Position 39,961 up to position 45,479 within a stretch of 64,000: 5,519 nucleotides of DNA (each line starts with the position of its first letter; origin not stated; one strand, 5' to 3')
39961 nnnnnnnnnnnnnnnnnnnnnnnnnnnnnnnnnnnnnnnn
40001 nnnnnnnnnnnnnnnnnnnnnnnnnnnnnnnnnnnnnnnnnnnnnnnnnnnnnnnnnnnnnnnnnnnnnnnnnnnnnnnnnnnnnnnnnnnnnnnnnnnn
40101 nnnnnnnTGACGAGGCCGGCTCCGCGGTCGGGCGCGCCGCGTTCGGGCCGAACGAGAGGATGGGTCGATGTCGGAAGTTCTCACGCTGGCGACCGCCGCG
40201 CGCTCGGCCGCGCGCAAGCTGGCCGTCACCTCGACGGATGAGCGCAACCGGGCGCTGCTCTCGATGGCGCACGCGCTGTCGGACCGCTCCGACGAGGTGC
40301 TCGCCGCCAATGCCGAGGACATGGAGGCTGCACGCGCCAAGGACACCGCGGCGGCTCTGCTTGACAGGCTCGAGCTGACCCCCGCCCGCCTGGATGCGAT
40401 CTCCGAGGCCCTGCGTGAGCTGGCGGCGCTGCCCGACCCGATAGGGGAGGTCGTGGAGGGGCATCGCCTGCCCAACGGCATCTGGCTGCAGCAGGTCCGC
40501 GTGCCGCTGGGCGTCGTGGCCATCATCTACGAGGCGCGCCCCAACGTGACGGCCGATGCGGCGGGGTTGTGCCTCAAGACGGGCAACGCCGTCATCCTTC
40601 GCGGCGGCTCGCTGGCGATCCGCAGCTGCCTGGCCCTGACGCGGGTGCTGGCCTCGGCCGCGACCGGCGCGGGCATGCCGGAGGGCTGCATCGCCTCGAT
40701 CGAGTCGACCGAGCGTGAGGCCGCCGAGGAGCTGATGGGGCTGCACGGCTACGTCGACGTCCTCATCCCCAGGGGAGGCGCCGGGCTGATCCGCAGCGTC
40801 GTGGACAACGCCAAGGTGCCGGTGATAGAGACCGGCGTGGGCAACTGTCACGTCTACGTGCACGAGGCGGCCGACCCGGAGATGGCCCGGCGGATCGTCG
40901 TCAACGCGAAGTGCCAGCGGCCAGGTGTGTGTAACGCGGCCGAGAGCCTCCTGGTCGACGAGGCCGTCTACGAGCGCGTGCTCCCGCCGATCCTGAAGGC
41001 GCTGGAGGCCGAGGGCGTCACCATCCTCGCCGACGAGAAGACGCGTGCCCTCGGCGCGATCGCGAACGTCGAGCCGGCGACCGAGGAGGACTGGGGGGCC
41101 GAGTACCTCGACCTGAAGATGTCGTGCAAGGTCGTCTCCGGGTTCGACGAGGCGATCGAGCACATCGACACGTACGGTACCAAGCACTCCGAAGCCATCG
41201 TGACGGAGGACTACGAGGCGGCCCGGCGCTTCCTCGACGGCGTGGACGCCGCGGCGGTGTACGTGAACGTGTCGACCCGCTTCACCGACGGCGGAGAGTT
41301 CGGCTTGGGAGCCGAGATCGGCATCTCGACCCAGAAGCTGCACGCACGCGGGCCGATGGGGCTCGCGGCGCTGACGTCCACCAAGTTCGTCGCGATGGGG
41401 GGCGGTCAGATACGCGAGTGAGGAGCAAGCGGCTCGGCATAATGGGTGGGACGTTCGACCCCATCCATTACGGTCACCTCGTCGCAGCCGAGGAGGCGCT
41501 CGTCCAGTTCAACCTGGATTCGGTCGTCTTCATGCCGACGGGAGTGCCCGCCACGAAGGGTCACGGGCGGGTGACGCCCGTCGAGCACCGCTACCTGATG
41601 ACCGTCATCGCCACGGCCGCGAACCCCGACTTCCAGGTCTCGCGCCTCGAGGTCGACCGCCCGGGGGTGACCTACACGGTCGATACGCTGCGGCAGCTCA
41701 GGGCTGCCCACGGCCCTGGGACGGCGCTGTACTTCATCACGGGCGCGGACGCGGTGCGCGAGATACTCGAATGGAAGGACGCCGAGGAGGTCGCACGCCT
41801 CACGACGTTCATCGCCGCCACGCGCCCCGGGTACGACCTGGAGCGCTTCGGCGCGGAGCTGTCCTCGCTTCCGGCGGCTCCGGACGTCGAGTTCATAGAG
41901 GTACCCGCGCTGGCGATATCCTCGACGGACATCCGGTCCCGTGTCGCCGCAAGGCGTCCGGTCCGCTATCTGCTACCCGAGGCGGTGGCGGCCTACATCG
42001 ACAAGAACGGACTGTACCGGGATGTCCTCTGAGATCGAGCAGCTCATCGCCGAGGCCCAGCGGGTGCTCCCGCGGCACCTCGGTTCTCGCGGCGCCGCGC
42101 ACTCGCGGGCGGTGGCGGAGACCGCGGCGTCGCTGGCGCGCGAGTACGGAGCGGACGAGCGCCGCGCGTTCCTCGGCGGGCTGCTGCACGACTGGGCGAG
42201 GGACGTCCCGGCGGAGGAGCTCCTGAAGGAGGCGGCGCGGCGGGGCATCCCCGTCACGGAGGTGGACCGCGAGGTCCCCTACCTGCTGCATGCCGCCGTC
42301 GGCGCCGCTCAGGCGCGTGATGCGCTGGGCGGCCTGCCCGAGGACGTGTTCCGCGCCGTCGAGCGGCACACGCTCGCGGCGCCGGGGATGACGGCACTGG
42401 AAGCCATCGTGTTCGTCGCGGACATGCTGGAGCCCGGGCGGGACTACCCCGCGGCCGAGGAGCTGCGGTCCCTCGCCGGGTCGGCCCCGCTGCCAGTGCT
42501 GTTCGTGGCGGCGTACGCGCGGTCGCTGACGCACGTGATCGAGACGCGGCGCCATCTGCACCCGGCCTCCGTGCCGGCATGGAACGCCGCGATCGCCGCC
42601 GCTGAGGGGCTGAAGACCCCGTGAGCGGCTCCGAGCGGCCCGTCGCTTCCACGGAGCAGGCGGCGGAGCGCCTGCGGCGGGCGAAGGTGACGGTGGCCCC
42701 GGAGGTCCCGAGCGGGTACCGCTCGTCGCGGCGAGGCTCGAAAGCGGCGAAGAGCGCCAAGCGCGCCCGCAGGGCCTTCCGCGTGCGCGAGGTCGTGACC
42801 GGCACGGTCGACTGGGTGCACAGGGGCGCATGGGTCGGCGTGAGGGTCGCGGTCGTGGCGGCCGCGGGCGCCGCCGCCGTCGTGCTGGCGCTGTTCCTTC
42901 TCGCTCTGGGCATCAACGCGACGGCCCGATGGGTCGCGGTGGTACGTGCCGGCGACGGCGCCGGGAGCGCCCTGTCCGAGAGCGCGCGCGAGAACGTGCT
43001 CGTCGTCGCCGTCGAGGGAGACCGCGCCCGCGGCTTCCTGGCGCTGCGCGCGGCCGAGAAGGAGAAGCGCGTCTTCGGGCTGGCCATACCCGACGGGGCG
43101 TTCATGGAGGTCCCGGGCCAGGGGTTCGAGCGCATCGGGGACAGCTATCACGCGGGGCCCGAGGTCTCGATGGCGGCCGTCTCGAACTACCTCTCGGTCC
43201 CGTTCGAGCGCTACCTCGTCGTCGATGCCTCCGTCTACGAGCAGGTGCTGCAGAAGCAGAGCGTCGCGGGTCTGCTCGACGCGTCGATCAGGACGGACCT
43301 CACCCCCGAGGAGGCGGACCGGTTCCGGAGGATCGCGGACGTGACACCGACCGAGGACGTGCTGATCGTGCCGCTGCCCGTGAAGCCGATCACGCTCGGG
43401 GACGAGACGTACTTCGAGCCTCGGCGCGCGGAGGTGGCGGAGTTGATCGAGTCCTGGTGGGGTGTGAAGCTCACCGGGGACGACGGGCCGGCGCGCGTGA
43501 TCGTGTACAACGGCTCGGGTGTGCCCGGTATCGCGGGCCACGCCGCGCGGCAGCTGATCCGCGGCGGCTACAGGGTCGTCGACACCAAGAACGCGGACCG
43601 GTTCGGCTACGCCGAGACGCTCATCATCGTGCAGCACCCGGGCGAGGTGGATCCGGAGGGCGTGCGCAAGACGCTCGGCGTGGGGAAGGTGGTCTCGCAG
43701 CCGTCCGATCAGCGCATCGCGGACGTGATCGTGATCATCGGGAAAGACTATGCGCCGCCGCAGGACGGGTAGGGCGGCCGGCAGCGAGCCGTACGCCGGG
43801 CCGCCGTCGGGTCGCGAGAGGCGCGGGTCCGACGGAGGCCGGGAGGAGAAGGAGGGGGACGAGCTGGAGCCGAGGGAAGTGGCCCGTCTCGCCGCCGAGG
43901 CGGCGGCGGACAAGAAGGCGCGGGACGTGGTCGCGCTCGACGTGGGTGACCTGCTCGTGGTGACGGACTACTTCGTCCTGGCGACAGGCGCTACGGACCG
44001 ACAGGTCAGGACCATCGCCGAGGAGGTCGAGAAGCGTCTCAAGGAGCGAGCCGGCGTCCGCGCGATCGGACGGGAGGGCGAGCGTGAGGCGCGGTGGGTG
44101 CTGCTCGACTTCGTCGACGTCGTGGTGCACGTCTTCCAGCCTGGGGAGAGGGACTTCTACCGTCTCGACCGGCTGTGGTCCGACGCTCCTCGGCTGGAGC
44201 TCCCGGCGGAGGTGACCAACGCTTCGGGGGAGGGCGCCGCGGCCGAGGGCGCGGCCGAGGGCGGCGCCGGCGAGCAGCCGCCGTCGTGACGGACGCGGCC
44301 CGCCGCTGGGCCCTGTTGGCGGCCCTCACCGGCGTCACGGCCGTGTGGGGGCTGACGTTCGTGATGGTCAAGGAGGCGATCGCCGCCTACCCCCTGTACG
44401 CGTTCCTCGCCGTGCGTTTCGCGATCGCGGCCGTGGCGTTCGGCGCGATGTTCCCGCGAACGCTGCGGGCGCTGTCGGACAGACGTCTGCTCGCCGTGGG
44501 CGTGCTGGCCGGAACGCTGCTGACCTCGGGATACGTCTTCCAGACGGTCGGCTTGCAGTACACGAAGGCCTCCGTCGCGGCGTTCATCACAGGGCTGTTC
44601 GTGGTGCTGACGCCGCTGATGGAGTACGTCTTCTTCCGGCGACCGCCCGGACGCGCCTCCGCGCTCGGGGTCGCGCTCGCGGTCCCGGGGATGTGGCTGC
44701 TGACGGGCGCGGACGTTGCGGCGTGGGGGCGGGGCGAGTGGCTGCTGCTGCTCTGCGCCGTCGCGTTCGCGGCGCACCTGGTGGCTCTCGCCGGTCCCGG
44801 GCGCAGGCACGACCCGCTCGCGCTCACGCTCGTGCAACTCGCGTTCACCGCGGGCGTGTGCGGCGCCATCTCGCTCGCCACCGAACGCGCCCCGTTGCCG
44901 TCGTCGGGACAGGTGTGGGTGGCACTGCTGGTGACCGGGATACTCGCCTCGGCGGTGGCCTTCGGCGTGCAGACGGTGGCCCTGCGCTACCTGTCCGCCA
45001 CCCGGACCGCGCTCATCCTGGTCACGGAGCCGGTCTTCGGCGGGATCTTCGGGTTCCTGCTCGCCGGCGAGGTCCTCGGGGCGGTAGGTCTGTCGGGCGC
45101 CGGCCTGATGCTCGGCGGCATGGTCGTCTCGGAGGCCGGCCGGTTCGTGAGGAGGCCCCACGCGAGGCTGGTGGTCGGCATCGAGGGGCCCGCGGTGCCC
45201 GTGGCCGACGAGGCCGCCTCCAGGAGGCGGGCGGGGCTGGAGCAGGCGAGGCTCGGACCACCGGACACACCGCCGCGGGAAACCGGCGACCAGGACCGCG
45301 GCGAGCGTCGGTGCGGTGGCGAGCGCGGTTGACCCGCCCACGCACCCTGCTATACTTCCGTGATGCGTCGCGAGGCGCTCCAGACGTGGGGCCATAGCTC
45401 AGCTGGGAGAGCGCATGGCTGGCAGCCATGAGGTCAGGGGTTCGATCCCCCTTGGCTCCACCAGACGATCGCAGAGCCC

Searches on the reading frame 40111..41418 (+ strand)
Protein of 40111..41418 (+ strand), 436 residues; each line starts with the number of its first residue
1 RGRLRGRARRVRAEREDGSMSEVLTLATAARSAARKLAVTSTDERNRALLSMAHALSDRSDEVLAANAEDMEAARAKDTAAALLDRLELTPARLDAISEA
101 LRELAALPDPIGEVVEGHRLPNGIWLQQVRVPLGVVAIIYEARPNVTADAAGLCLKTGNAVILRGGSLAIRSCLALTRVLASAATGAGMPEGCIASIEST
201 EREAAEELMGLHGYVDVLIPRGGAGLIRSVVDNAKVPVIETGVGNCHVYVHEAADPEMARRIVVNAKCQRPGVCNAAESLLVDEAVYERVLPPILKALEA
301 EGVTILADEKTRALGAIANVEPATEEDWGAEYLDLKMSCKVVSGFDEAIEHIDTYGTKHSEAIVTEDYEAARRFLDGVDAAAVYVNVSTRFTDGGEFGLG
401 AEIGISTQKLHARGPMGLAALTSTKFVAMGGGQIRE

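Call 8: search_protein_families(library=pfam, proteins=[window:40111-41418:+], max_evalue=0.01)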
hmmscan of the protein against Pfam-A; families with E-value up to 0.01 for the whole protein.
window:40111-41418:+ (436 aa): 1 family
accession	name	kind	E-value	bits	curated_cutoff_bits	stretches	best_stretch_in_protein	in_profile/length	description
PF00171.27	Aldedh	-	1e-22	80.8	23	2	14-318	22-312/461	Aldehyde dehydrogenase family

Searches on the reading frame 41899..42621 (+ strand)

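Call 8: search_protein_families(library=pfam, proteins=[window:41899-42621:+], max_evalue=0.01)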
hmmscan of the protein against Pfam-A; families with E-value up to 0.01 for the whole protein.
window:41899-42621:+ (241 aa): 2 families
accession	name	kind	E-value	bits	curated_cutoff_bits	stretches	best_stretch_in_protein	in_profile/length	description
PF01966.28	HD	-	4.2e-14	53.3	22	1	66-178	2-114/116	HD domain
PF08668.18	HDOD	-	1.2e-06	28.6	22.9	1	66-157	96-193/196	HDOD domain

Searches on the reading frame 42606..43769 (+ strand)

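Call 8: search_protein_families(library=pfam, proteins=[window:42606-43769:+], max_evalue=0.01)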
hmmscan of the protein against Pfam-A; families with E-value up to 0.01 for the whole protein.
window:42606-43769:+ (388 aa): 1 family
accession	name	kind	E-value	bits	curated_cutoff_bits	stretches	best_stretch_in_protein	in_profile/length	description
PF13399.11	LytR_C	-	7.4e-14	52.9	22.2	1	297-382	3-86/86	LytR cell envelope-related transcriptional attenuator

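Call 97: search_protein_families(library=pfam, proteins=[window:42606-43769:+], max_evalue=0.01)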
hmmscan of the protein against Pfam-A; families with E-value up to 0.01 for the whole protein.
window:42606-43769:+ (388 aa): 1 family
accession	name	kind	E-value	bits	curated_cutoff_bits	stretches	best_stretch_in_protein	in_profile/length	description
PF13399.11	LytR_C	-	7.4e-14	52.9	22.2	1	297-382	3-86/86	LytR cell envelope-related transcriptional attenuator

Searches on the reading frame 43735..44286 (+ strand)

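Call 8: search_protein_families(library=pfam, proteins=[window:43735-44286:+], max_evalue=0.01)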
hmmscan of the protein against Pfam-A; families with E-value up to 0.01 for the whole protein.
window:43735-44286:+ (184 aa): 1 family
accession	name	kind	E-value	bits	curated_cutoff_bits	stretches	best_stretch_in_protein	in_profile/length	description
PF02410.21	RsfS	-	2.3e-31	108.4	21.6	1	53-148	3-98/98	Ribosomal silencing factor during starvation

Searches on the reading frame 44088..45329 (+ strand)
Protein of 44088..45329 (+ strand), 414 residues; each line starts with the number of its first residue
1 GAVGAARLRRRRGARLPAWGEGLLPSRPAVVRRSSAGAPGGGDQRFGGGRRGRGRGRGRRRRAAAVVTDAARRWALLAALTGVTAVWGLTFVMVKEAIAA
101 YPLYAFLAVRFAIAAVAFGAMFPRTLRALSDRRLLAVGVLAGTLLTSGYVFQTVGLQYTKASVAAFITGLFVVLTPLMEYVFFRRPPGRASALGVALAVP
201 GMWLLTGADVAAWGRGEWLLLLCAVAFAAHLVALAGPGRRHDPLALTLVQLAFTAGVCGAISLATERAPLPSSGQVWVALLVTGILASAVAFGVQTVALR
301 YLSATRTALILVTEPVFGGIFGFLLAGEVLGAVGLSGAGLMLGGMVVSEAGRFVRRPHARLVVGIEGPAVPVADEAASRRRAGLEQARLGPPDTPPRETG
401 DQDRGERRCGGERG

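Call 8: search_protein_families(library=pfam, proteins=[window:44088-45329:+], max_evalue=0.01)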
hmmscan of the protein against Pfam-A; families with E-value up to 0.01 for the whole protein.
window:44088-45329:+ (414 aa): 1 family
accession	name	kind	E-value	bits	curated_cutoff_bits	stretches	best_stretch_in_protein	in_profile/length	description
PF00892.27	EamA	-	1.3e-33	116.6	28.2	2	215-347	2-132/135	EamA-like transporter family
